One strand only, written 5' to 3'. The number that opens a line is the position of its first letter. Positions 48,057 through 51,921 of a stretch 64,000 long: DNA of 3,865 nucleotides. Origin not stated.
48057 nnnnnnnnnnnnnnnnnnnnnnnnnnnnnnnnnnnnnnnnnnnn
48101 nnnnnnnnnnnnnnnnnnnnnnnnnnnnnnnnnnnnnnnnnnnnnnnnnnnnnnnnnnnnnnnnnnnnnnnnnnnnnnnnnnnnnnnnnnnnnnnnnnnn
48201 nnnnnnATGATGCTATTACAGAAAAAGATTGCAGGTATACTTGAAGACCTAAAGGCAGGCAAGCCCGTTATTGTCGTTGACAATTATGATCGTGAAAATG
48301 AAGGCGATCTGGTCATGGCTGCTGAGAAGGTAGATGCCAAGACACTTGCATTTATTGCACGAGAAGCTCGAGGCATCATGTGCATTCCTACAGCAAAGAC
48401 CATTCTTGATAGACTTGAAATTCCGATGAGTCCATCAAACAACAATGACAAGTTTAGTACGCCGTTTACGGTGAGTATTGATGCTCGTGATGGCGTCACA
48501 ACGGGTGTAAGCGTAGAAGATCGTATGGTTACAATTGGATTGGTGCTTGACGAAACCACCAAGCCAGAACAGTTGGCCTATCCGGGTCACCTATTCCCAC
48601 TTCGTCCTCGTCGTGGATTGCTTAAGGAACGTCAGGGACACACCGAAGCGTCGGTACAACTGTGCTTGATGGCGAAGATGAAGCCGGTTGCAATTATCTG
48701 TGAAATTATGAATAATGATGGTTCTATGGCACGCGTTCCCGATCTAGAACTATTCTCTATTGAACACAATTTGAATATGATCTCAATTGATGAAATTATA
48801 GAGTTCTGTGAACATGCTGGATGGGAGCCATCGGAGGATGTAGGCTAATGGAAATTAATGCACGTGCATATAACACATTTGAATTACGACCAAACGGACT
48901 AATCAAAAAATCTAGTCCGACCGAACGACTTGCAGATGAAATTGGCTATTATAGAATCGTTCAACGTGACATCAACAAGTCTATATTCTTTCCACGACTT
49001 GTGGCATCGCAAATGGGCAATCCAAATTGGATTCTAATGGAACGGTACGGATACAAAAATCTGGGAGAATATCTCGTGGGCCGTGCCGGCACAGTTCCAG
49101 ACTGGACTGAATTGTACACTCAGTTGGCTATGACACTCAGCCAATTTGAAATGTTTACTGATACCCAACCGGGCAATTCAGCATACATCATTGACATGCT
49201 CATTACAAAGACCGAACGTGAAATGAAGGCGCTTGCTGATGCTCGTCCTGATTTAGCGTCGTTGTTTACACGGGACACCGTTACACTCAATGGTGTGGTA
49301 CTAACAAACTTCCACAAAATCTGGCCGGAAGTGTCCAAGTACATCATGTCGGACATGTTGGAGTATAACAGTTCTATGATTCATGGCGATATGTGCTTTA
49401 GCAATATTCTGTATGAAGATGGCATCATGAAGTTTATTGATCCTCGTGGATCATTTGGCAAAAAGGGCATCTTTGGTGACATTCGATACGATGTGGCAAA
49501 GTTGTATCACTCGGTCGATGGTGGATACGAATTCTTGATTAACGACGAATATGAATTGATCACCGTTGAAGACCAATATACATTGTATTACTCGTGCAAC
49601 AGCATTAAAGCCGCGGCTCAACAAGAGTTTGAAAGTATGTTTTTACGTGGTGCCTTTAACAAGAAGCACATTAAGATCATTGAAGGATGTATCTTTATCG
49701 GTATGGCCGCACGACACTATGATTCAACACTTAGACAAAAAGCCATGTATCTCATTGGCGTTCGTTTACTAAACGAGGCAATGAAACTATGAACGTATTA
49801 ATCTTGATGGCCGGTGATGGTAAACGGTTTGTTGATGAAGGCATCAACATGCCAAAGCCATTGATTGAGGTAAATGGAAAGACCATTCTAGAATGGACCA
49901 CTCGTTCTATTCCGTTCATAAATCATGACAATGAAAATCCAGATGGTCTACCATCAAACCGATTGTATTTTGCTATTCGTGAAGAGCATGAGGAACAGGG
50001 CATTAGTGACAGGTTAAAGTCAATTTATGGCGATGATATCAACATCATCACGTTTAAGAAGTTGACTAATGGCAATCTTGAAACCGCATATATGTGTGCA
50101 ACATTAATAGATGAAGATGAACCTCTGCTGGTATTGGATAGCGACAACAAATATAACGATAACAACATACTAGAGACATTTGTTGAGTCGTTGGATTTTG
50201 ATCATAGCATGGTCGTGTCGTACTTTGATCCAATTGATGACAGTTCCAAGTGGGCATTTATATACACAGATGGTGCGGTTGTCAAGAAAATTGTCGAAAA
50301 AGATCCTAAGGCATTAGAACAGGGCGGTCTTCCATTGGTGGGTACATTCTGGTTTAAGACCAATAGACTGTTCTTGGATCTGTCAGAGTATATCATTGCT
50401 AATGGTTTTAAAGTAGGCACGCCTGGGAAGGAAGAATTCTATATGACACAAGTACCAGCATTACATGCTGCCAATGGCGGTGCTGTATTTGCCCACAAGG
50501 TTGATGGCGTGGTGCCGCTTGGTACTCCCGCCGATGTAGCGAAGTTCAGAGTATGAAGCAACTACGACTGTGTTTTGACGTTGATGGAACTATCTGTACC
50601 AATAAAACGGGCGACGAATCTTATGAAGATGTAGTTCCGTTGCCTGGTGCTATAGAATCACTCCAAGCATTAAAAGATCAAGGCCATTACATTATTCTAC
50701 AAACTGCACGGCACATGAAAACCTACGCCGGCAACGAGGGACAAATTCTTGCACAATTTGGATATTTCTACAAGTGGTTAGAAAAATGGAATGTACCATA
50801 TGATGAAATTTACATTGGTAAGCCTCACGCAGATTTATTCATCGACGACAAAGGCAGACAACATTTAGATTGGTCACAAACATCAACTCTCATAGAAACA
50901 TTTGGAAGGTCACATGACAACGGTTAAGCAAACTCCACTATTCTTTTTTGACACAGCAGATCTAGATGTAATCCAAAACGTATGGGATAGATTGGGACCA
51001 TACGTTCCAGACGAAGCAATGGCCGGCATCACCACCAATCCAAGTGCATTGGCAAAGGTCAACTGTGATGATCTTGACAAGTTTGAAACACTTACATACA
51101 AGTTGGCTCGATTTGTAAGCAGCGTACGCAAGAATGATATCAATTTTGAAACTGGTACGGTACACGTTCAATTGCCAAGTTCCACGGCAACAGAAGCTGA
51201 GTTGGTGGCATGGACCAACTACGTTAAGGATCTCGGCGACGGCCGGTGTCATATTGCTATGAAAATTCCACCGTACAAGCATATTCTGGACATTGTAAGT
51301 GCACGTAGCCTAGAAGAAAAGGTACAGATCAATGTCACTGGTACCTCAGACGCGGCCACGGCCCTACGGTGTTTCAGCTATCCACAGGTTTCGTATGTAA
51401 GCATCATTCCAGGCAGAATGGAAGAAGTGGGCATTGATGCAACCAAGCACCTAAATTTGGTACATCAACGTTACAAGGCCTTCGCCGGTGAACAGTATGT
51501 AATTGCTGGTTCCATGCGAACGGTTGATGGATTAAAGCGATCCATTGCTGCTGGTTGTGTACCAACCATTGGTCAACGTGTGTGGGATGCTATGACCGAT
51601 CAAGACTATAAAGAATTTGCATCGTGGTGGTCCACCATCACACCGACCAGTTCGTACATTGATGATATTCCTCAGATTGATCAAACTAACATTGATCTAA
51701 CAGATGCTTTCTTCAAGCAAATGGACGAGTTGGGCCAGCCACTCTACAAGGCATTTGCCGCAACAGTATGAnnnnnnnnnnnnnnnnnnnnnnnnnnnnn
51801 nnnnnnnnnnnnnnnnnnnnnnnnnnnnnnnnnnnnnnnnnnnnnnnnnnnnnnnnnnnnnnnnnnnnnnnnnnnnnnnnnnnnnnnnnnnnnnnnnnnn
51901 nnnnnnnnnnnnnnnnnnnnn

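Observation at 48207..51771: RibB + anomeric-type kinase + LicC-like nucleotidyltransferase + HAD phosphatase + transaldolase: candidate pathway to a novel nucleotide-activated C4/C5 donor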

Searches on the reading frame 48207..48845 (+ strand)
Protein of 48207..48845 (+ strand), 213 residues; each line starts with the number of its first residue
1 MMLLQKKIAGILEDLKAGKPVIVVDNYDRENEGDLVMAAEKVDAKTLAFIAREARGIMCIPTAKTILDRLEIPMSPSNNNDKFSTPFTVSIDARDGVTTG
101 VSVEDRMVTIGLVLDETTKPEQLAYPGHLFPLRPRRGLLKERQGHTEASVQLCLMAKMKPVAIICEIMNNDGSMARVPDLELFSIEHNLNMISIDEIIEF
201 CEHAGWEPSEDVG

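Call 4: search_protein_families(library=pfam, proteins=[window:48207-48845:+], max_evalue=0.01)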
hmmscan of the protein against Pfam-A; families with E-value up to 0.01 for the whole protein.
window:48207-48845:+ (213 aa): 1 family
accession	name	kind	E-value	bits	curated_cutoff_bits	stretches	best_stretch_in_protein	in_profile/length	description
PF00926.24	DHBP_synthase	-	6.6e-72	241.5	26.4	1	11-199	3-190/191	3,4-dihydroxy-2-butanone 4-phosphate synthase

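Call 5: search_protein_families(library=ncbifam, proteins=[window:48207-48845:+], max_evalue=0.01)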
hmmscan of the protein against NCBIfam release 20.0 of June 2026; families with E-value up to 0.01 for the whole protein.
window:48207-48845:+ (213 aa): 8 families
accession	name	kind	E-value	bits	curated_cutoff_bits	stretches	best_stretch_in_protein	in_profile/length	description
NF006803.0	PRK09311.1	equivalog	6.6e-68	229.3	569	1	6-203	10-207/417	bifunctional 3,4-dihydroxy-2-butanone-4-phosphate synthase/GTP cyclohydrolase II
NF010626.1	PRK14019.1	equivalog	1.1e-66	225.3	513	1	7-201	4-198/364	bifunctional 3,4-dihydroxy-2-butanone-4-phosphate synthase/GTP cyclohydrolase II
NF006804.0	PRK09314.1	equivalog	4.3e-65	220.1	432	1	6-200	4-197/339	bifunctional 3,4-dihydroxy-2-butanone 4-phosphate synthase/GTP cyclohydrolase II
NF006806.0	PRK09319.1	equivalog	1.9e-64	218.3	764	1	7-200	13-208/561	bifunctional 3,4-dihydroxy-2-butanone-4-phosphate synthase/GTP cyclohydrolase II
TIGR00506.1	ribB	equivalog_domain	1.9e-62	210.4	177.45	1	7-200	4-203/204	3,4-dihydroxy-2-butanone-4-phosphate synthase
NF009132.0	PRK12485.1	equivalog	4.5e-57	193.8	693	1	7-200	5-198/369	bifunctional 3,4-dihydroxy-2-butanone-4-phosphate synthase/GTP cyclohydrolase II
NF006805.0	PRK09318.1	equivalog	1.3e-28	100.1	486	1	12-198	5-182/387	bifunctional 3,4-dihydroxy-2-butanone-4-phosphate synthase/GTP cyclohydrolase II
NF004437.0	PRK05773.1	equivalog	9.7e-21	74.1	262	1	8-201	3-217/219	3,4-dihydroxy-2-butanone 4-phosphate synthase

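Call 7: search_protein_families(library=phrogs, proteins=[window:48207-48845:+], max_evalue=0.001)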
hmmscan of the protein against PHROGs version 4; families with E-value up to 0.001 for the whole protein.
window:48207-48845:+ (213 aa): 1 family
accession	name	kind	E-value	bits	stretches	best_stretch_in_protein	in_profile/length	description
phrog_3980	-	unknown function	4.5e-17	62.8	1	15-197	258-427/495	-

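Call 12: search_dna_similar(query=window:48207-48845:+, collection=phages, mode=protein, max_rows=40)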
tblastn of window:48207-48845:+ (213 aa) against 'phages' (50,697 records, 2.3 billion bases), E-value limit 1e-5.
Records with a match: 11; places in all: 11; records where one place covers at least 80% of the query: 10.
Best place of each record, by identity: <60% 11.
By first word of the organism name: Acinetobacter 4; Synechococcus 2; Staphylococcus 2; Salmonella 2; Bacteriophage 1.
By host as written in the record: - 5; Synechococcus sp. WH7803 2; methicillin-resistant Staphylococcus aureus spa type t127 1; Staphylococcus aureus 1; Homo sapiens 1; Salmonella enterica subsp. enterica serovar Kentucky 1.
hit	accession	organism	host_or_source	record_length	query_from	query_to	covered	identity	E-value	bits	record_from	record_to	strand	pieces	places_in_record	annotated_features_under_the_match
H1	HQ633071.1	Synechococcus phage S-SKS1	Synechococcus sp. WH7803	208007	5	197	91%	50.8%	2e-59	206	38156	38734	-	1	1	3,4-dihydroxy-2-butanone 4-phosphate synthase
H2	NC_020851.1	Synechococcus phage S-SKS1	Synechococcus sp. WH7803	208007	5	197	91%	50.8%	2e-59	206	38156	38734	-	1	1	3,4-dihydroxy-2-butanone 4-phosphate synthase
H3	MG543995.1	Staphylococcus phage UPMK_1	methicillin-resistant Staphylococcus ...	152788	15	200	87%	45.7%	2e-47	172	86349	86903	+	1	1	riboflavin biosynthesis protein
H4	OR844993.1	Staphylococcus phage SA 1306 Kay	Staphylococcus aureus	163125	15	200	87%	45.7%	3e-47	171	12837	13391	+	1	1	record has no annotation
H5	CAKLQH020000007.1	Acinetobacter phage MD-2021a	not known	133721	5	205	94%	40.8%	3e-50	179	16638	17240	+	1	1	ribB_1: 3,4-dihydroxy-2-butanone 4-phosphate synthase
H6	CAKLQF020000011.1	Acinetobacter phage MD-2021a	not known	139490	5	205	94%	40.8%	3e-50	179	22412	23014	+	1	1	ribB_1: 3,4-dihydroxy-2-butanone 4-phosphate synthase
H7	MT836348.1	Bacteriophage sp.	human fecal samples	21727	12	200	89%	42.3%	4e-45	165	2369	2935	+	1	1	record has no annotation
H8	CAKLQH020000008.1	Acinetobacter phage MD-2021a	not known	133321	7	200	91%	39.2%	3e-43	160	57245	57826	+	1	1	ribB_2: 3,4-dihydroxy-2-butanone 4-phosphate synthase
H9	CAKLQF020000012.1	Acinetobacter phage MD-2021a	not known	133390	7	200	91%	39.2%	3e-43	160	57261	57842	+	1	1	ribB_2: 3,4-dihydroxy-2-butanone 4-phosphate synthase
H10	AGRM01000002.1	Salmonella enterica subsp. houtenae str. ATCC BAA-1581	Homo sapiens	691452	12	200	89%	39.7%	6e-47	170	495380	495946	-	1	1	3,4-dihydroxy-2-butanone-4-phosphate synthase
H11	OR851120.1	Salmonella phage S.Kent 1-2-1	Salmonella enterica subsp. enterica ...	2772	12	123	53%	39.3%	2e-19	91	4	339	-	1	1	record has no annotation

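Call 15: get_annotated_region(hit=H1, flank=12000)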
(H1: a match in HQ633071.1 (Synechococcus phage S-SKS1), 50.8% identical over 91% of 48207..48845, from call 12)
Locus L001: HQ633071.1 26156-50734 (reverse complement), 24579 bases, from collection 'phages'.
description: Synechococcus phage S-SKS1 genomic sequence.
organism: Synechococcus phage S-SKS1 (NCBI taxid 754042)
taxonomy: Viruses; Duplodnaviria; Heunggongvirae; Uroviricota; Caudoviricetes; Llyrvirus; Llyrvirus SSKS1
host: Synechococcus sp. WH7803; source: North Atlantic; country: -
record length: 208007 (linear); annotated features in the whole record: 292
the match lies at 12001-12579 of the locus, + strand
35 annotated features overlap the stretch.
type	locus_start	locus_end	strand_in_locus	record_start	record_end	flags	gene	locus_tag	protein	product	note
CDS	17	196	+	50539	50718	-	-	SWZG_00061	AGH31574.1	hypothetical protein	-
CDS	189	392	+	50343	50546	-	-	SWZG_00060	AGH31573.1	hypothetical protein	-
CDS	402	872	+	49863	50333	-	-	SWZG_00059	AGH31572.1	hypothetical protein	-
CDS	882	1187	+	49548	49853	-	-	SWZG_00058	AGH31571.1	hypothetical protein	-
CDS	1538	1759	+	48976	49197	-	-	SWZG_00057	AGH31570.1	hypothetical protein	-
CDS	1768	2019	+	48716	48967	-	-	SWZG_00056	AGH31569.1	hypothetical protein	similar to gp206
CDS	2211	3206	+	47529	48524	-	-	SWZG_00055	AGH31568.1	GDP-D-mannose 4,6-dehydratase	-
CDS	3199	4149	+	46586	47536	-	-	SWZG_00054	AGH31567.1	GDP-L-fucose synthase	-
CDS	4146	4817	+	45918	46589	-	-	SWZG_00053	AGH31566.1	hypothetical protein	-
CDS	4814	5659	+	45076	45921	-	-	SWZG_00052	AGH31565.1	hypothetical protein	-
CDS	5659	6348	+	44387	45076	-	-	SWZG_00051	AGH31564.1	hypothetical protein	-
CDS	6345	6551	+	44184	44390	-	-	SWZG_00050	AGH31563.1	hypothetical protein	-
CDS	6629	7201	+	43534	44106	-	-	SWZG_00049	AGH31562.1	alpha-1,4 fucosyltransferase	-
CDS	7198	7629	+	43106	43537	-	-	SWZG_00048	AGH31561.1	hypothetical protein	-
CDS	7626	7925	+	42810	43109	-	-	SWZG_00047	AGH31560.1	hypothetical protein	-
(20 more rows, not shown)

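Call 26: find_related_loci(query=window:48207-48845:+, collection=viral_contigs, flank=10000)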
Query window:48207-48845:+ (213 aa) in viral_contigs; peptide patterns used: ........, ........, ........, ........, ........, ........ (x = any residue, [..] = any of these).
13 stretches matched a pattern; 10 encode a relative of the query (tblastn E <= 1e-3); 10 distinct loci.
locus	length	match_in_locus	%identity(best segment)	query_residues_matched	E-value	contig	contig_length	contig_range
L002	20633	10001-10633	79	3-213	4e-114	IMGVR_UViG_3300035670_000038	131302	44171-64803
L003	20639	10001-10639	77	1-213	2e-112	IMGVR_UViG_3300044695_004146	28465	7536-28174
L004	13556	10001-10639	77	1-213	2e-112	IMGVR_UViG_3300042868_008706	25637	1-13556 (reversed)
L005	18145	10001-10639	77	1-213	2e-112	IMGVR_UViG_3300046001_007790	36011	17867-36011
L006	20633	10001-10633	80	3-213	2e-112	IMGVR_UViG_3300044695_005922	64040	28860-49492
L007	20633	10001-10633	79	3-213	9e-112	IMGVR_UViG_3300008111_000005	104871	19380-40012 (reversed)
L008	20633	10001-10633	79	3-213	9e-112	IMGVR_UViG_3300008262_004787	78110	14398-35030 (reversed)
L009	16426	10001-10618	75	4-209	6e-103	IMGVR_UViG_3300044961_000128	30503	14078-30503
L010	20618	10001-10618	75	4-209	5e-103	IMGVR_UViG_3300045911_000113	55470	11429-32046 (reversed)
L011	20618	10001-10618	75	4-209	6e-103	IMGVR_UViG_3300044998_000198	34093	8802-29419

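Call 28: search_solved_structures(query=window:48207-48845:+, show_alignments=2, max_evalue=1e-10)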
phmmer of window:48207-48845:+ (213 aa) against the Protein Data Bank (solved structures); distinct sequences matched with E-value up to 1e-10: 17.
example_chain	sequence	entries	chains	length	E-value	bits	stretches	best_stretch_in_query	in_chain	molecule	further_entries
7uez_A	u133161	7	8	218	8.1e-51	175.7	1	8-200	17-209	3,4-dihydroxy-2-butanone 4-phosphate synthase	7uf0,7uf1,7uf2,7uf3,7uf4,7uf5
4p6d_A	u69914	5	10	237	1.1e-50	175.3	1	8-200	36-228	3,4-dihydroxy-2-butanone 4-phosphate synthase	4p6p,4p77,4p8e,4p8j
4p6c_A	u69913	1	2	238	1.1e-50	175.2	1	8-200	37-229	3,4-dihydroxy-2-butanone 4-phosphate synthase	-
3mgz_A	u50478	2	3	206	6.4e-49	169.5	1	11-200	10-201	3,4-dihydroxy-2-butanone 4-phosphate synthase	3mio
3mk5_A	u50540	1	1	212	6.9e-49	169.4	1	11-200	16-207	3,4-dihydroxy-2-butanone 4-phosphate synthase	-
4i14_A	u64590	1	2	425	1.3e-48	168.4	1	11-200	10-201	Riboflavin biosynthesis protein RibBA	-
3lqu_A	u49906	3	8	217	3.3e-48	167.1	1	11-201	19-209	3,4-dihydroxy-2-butanone 4-phosphate synthase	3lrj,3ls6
3h07_A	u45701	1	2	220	5.4e-48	166.5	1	9-202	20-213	3,4-dihydroxy-2-butanone 4-phosphate synthase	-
1g57_A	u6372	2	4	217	6.8e-48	166.1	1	8-201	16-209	3,4-DIHYDROXY-2-BUTANONE 4-PHOSPHATE SYNTHASE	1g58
1iez_A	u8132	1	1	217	6.8e-48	166.1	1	8-201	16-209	3,4-Dihydroxy-2-Butanone 4-Phosphate Synthase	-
1tks_A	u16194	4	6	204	7.7e-48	166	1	10-201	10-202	3,4-dihydroxy-2-butanone 4-phosphate synthase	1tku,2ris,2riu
7tye_A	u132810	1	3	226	5.1e-47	163.3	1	8-201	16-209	3,4-dihydroxy-2-butanone 4-phosphate synthase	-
4ffj_A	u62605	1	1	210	1.5e-46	161.7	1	6-200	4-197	Riboflavin biosynthesis protein ribBA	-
6mnz_A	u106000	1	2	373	2.3e-45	157.8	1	7-200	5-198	3,4-dihydroxy-2-butanone 4-phosphate synthase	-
1k49_A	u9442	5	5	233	3.1e-35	124.8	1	8-172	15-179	3,4-Dihydroxy-2-Butanone 4-Phosphate Synthase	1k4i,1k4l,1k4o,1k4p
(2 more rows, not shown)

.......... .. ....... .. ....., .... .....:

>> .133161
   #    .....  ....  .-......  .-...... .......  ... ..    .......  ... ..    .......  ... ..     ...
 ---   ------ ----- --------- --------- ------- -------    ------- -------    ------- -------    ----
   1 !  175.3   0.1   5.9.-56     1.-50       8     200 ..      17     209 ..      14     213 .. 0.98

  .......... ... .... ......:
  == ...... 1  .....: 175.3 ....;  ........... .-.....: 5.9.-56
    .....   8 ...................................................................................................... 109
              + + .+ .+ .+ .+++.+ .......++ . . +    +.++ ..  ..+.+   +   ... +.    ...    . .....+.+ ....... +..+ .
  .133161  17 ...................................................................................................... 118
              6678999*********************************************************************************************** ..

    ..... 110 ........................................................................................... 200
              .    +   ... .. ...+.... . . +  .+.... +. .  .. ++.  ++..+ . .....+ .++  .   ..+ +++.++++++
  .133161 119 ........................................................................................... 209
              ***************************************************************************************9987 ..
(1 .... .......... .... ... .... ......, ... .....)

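Call 75: search_protein_families(library=pfam, proteins=[L001:14777-15724:+], max_evalue=0.01)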
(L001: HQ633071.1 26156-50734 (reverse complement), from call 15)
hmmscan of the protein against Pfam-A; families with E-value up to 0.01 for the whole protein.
L001:14777-15724:+ (316 aa): 1 family
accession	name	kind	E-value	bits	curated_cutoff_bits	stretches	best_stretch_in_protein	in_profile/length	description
PF00534.26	Glycos_transf_1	-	0.00016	21.7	26.4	1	206-278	75-144/172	Glycosyl transferases group 1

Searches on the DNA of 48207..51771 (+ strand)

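Call 6: search_dna_similar(query=window:48207-51771:+, collection=phages, mode=distant, max_rows=25)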
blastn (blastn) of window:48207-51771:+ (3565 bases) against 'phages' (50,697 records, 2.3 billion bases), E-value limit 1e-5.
No match.

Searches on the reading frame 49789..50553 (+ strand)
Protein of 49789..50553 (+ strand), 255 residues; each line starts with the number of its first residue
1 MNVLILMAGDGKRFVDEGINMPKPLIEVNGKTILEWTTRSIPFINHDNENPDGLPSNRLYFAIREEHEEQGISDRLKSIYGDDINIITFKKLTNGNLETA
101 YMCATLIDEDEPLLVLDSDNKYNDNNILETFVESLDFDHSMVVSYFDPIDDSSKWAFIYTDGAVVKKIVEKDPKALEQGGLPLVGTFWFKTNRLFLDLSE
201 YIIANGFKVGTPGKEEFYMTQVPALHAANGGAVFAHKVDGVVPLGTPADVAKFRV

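Call 4: search_protein_families(library=pfam, proteins=[window:49789-50553:+], max_evalue=0.01)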
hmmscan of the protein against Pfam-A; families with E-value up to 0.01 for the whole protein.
window:49789-50553:+ (255 aa): 2 families
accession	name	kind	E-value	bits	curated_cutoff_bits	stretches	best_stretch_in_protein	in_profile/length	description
PF00483.29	NTP_transferase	-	0.00017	21.7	21.2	1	4-192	3-183/245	Nucleotidyl transferase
PF12804.13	NTP_transf_3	-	0.0026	18.4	27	1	3-40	1-33/160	MobA-like NTP transferase domain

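Call 5: search_protein_families(library=ncbifam, proteins=[window:49789-50553:+], max_evalue=0.01)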
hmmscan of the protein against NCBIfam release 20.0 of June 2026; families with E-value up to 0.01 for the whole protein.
window:49789-50553:+ (255 aa): 9 families
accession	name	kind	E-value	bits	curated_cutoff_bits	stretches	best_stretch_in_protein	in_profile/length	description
TIGR03992.1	Arch_glmU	subfamily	6.8e-08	31.8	292.1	1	1-175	1-156/393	bifunctional sugar-1-phosphate nucleotidylyltransferase/acetyltransferase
TIGR01173.1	glmU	equivalog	4.2e-05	22.6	366.85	1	1-238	1-214/452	bifunctional UDP-N-acetylglucosamine diphosphorylase/glucosamine-1-phosphate N-acetyltransferase GlmU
NF045761.1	NAMPUrTaseMurU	equivalog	0.00021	21.2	250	1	1-39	1-39/226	N-acetylmuramate alpha-1-phosphate uridylyltransferase MurU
NF041173.1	Sug_nt_acttase_Thmprot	equivalog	0.00024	20.2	600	1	1-174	1-155/405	bifunctional sugar-1-phosphate nucleotidylyltransferase/acetyltransferase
TIGR01208.1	rmlA_long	equivalog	0.00096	18.1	320.25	1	4-191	3-176/353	glucose-1-phosphate thymidylyltransferase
NF010933.0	PRK14353.1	equivalog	0.002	16.8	505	1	3-239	8-222/453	bifunctional UDP-N-acetylglucosamine diphosphorylase/glucosamine-1-phosphate N-acetyltransferase GlmU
NF041313.1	UDPGP_AglF_Halo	equivalog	0.0025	17.3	400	1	1-37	1-37/234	UTP--glucose-1-phosphate uridylyltransferase AglF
TIGR02623.1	G1P_cyt_trans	equivalog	0.0025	17.3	300.25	1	1-36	1-35/255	glucose-1-phosphate cytidylyltransferase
NF010937.0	PRK14357.1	equivalog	0.0051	15.7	658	0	97-174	75-153/448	bifunctional UDP-N-acetylglucosamine diphosphorylase/glucosamine-1-phosphate N-acetyltransferase GlmU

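Call 7: search_protein_families(library=phrogs, proteins=[window:49789-50553:+], max_evalue=0.001)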
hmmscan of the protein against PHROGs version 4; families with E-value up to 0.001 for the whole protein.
window:49789-50553:+ (255 aa): 1 family
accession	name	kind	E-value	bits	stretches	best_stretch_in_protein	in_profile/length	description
phrog_3980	-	unknown function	1.3e-32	114.1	1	1-253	3-243/495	-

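Call 57: search_solved_structures(query=window:49789-50553:+, max_evalue=0.01)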
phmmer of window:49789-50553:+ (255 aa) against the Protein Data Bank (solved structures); distinct sequences matched with E-value up to 0.01: 0.
